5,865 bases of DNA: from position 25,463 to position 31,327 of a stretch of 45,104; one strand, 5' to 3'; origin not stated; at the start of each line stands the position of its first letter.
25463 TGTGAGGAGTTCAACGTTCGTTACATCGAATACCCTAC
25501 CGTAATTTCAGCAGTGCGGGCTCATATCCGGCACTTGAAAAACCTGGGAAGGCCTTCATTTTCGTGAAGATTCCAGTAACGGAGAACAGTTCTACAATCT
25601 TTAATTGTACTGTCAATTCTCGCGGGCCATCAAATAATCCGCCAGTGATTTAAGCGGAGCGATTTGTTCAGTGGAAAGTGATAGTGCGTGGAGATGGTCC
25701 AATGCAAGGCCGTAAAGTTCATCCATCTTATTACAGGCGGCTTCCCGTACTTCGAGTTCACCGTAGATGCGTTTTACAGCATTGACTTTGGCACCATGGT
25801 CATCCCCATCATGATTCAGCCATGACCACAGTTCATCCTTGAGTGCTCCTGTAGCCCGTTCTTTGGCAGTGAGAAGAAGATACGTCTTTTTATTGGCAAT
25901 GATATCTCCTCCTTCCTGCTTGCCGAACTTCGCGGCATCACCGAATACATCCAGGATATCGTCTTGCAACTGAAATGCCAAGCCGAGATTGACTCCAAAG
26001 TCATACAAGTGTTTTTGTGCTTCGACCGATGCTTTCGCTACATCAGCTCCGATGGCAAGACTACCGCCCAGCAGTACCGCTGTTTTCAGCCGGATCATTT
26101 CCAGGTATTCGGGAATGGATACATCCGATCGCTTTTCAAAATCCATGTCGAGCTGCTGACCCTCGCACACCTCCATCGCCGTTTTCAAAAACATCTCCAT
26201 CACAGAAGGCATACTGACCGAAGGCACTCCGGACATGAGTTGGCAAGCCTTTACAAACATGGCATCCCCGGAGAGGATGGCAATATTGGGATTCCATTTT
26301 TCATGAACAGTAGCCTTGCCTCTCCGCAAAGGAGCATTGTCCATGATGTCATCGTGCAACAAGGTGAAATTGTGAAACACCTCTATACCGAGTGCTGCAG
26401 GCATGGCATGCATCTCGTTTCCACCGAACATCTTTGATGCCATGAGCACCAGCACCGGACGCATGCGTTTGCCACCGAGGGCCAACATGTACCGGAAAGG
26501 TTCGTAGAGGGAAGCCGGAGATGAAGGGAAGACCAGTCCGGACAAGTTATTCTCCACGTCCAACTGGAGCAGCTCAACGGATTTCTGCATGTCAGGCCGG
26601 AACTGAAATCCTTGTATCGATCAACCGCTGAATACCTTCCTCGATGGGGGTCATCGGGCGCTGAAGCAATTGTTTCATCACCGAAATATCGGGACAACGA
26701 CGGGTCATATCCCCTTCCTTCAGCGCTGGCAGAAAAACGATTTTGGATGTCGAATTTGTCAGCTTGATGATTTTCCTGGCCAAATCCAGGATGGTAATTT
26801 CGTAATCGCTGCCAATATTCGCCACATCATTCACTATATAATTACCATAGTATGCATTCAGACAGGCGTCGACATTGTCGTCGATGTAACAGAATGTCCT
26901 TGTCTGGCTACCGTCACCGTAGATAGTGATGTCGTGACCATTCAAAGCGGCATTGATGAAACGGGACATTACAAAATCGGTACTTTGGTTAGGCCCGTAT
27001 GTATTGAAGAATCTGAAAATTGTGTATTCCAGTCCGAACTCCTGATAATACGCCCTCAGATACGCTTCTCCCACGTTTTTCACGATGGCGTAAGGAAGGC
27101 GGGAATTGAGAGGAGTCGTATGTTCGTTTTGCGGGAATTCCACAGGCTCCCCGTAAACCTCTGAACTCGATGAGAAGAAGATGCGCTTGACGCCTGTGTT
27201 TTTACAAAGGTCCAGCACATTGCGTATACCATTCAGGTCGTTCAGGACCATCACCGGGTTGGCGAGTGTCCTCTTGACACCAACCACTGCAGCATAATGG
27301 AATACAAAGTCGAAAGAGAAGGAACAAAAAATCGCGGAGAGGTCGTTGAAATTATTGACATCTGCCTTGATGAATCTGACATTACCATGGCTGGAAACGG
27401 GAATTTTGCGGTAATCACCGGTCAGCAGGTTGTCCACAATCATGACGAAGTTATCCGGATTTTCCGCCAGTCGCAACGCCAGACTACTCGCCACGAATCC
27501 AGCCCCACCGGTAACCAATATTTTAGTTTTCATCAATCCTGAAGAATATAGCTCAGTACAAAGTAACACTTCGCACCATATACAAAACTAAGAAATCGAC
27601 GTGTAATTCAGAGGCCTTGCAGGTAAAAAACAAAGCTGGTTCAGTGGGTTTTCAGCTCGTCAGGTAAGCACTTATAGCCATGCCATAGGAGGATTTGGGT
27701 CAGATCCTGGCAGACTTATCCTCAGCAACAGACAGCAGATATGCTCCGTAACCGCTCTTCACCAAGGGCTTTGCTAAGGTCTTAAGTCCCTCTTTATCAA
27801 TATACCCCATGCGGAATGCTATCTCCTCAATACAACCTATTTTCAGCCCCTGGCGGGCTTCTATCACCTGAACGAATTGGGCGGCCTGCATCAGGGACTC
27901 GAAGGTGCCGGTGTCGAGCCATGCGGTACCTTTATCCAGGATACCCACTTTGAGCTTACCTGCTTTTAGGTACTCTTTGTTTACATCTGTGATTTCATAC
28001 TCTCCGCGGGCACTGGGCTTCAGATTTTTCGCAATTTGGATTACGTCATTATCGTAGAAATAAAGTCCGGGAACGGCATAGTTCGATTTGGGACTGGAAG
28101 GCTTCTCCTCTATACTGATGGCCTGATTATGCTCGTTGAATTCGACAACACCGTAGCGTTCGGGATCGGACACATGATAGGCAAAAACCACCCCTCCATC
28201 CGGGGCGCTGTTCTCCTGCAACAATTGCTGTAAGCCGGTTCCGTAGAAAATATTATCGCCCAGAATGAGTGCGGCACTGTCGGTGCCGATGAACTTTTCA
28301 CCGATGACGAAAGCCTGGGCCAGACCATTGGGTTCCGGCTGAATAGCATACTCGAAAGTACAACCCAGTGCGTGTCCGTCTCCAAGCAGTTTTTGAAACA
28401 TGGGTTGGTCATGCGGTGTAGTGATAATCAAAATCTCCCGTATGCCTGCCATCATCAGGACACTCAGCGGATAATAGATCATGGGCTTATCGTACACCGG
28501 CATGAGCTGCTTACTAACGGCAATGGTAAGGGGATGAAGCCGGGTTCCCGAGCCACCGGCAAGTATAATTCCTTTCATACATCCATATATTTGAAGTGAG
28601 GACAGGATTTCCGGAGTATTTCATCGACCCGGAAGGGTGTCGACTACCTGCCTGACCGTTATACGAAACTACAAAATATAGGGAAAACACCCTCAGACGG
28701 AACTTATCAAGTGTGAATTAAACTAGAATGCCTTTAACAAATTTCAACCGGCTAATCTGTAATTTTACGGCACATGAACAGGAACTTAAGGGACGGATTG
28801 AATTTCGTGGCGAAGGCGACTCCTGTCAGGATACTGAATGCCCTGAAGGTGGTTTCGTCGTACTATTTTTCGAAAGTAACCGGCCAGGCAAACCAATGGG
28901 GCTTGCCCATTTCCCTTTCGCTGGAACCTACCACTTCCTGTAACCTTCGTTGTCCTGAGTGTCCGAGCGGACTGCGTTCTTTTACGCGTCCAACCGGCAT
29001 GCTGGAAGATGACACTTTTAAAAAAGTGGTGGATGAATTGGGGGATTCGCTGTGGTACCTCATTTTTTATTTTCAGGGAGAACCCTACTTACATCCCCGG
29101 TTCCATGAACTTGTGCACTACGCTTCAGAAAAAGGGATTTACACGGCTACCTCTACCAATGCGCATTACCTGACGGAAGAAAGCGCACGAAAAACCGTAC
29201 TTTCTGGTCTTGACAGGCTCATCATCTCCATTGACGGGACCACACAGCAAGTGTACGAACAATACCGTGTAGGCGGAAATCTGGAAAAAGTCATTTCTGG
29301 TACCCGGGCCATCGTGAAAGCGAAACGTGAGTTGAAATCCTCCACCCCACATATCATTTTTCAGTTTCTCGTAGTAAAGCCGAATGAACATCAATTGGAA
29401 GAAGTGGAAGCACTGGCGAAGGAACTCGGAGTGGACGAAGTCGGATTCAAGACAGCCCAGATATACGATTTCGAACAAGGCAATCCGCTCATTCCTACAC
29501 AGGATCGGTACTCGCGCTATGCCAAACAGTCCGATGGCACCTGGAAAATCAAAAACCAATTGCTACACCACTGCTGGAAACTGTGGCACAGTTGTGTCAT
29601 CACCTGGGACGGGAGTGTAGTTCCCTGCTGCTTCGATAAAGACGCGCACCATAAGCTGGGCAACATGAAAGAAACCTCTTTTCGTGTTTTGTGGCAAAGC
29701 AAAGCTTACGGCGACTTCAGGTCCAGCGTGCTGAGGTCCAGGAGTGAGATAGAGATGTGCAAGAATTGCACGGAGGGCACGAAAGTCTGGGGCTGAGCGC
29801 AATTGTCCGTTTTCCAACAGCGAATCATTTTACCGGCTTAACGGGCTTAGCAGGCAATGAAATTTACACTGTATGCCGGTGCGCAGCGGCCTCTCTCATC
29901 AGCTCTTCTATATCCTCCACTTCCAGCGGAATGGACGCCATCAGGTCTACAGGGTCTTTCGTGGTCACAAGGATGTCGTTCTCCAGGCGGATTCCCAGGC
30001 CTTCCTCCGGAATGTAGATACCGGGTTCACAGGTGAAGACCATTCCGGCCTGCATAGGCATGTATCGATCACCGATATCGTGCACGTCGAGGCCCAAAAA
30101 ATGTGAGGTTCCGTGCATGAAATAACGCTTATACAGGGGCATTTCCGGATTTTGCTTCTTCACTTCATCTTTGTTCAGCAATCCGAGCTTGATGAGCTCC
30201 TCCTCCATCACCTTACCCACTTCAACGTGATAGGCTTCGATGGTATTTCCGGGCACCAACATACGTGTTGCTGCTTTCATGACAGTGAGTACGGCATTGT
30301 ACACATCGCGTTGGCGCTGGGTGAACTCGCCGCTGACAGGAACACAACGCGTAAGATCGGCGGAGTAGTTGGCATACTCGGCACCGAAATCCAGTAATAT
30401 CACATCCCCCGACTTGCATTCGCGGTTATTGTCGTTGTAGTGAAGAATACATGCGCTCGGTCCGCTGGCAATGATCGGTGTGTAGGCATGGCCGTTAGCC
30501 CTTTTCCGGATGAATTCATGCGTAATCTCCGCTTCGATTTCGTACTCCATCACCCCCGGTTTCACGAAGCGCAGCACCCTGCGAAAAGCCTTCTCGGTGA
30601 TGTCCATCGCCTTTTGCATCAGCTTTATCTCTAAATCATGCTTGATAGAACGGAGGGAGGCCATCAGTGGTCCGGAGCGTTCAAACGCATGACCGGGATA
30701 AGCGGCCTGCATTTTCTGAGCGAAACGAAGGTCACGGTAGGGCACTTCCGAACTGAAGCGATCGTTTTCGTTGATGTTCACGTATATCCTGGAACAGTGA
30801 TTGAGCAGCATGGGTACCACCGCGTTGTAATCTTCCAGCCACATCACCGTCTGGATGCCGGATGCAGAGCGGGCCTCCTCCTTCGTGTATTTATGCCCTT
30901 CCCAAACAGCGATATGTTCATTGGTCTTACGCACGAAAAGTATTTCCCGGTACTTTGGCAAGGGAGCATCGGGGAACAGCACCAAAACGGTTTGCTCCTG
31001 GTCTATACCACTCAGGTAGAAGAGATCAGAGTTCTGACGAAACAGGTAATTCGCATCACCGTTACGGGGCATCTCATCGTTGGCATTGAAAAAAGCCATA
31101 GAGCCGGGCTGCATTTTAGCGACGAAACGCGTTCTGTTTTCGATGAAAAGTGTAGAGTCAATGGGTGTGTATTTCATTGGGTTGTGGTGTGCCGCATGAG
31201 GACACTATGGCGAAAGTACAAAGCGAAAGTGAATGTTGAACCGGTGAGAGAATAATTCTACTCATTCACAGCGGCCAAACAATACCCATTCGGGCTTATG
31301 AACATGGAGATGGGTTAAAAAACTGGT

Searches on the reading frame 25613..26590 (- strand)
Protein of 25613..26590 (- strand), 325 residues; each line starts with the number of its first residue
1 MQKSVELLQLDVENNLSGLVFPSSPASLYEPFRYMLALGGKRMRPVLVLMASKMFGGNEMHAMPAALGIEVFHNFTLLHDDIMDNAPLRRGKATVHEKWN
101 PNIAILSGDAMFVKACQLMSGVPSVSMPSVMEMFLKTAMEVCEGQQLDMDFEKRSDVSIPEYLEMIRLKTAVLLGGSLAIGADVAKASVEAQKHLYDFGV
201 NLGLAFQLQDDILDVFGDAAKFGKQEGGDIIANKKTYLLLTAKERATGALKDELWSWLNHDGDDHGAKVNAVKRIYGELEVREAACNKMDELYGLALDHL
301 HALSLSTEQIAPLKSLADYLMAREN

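Call 80: search_protein_families(library=pfam, proteins=[window:25613-26590:-], max_evalue=0.00001)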
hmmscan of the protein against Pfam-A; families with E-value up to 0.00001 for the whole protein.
window:25613-26590:- (325 aa): 1 family
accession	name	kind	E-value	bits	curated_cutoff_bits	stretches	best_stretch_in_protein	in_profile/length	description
PF00348.22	polyprenyl_synt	-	5.9e-72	242.3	27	1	27-272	3-248/251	Polyprenyl synthetase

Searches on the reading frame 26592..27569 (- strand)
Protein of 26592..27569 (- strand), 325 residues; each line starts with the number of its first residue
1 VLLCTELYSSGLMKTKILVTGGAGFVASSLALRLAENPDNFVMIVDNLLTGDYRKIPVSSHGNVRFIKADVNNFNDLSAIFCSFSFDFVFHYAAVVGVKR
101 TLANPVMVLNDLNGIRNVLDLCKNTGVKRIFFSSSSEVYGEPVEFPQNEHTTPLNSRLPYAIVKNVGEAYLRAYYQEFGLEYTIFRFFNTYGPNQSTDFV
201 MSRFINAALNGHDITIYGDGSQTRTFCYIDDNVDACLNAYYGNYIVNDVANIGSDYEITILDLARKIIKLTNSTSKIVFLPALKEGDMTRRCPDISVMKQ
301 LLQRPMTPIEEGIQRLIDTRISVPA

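Call 80: search_protein_families(library=pfam, proteins=[window:26592-27569:-], max_evalue=0.00001)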
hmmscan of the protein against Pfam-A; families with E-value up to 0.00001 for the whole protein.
window:26592-27569:- (325 aa): 7 families
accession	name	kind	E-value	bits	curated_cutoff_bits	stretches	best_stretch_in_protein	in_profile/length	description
PF01370.27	Epimerase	-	4.2e-51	174.1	20.9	1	17-240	1-225/240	NAD dependent epimerase/dehydratase family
PF16363.11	GDP_Man_Dehyd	-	9.8e-43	147.3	27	1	18-314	1-330/332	GDP-mannose 4,6 dehydratase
PF01073.25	3Beta_HSD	-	7.6e-16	58.4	22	1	18-233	1-222/280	3-beta hydroxysteroid dehydrogenase/isomerase family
PF02719.21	Polysacc_synt_2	-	2.4e-10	40.5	20.2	1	17-275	1-251/293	Polysaccharide biosynthesis protein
PF13460.12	NAD_binding_10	-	4.1e-09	37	27.2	1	21-188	1-144/184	NAD(P)H-binding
PF04321.23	RmlD_sub_bind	-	2.3e-08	33.9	27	1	16-278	2-238/287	RmlD substrate binding domain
PF07993.18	NAD_binding_4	-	6.7e-08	32.4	20.1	1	85-192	88-209/258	Male sterility protein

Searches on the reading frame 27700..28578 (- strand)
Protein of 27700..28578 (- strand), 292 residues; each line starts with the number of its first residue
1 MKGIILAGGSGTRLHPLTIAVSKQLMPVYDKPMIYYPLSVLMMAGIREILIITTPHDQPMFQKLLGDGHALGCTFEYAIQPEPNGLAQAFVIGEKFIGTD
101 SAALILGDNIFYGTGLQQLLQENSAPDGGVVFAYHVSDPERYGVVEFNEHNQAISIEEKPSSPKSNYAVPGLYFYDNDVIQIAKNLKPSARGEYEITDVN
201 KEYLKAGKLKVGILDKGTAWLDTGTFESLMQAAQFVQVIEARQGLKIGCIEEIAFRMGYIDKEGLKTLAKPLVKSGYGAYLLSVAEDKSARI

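Call 80: search_protein_families(library=pfam, proteins=[window:27700-28578:-], max_evalue=0.00001)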
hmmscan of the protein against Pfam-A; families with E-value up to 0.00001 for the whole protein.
window:27700-28578:- (292 aa): 2 families
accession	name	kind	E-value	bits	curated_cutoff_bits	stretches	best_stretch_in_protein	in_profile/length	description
PF00483.29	NTP_transferase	-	2.3e-75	253.8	21.2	1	2-236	1-242/245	Nucleotidyl transferase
PF12804.13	NTP_transf_3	-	2.8e-09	37.8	27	1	3-134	1-122/160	MobA-like NTP transferase domain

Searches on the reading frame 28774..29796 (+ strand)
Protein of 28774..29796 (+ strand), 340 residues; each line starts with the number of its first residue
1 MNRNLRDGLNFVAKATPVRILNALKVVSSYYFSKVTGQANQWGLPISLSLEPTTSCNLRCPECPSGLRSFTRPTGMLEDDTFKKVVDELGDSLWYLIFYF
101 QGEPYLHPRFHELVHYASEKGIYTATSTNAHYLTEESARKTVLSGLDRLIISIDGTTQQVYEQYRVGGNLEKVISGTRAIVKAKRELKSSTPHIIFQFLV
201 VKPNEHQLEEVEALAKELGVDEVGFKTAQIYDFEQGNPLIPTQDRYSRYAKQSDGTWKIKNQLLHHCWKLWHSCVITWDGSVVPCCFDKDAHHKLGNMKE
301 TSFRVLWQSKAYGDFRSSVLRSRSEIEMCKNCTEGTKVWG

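Call 80: search_protein_families(library=pfam, proteins=[window:28774-29796:+], max_evalue=0.00001)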
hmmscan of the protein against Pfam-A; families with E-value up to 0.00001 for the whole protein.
window:28774-29796:+ (340 aa): 2 families
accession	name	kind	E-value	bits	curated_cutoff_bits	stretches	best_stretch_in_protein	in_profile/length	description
PF13186.11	SPASM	-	5.5e-18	65.4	21.5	1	267-333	1-67/67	Iron-sulfur cluster-binding domain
PF04055.27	Radical_SAM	-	2.3e-15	57.6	29.5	1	51-186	2-142/166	Radical SAM superfamily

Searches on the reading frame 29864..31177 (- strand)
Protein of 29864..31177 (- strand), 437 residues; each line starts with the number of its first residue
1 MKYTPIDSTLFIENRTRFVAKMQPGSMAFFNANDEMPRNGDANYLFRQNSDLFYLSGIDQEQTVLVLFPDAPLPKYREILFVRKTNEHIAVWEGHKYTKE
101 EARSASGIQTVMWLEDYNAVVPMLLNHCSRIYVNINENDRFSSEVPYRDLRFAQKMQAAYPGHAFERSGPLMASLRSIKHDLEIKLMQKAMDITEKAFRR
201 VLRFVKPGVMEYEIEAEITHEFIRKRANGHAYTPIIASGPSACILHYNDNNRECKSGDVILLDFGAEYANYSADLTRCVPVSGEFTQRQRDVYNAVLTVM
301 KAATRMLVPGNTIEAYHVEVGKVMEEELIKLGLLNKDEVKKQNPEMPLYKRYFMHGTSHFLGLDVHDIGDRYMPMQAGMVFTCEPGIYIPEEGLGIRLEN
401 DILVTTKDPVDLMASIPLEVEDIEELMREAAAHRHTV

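Call 80: search_protein_families(library=pfam, proteins=[window:29864-31177:-], max_evalue=0.00001)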
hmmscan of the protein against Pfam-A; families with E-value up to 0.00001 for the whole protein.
window:29864-31177:- (437 aa): 2 families
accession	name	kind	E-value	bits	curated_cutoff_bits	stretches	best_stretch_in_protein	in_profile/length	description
PF00557.29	Peptidase_M24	-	1.3e-61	208.4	23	1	186-405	2-207/208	Metallopeptidase family M24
PF05195.22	AMP_N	-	2.6e-33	114.7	24.6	1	11-132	1-121/121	Aminopeptidase P, N-terminal domain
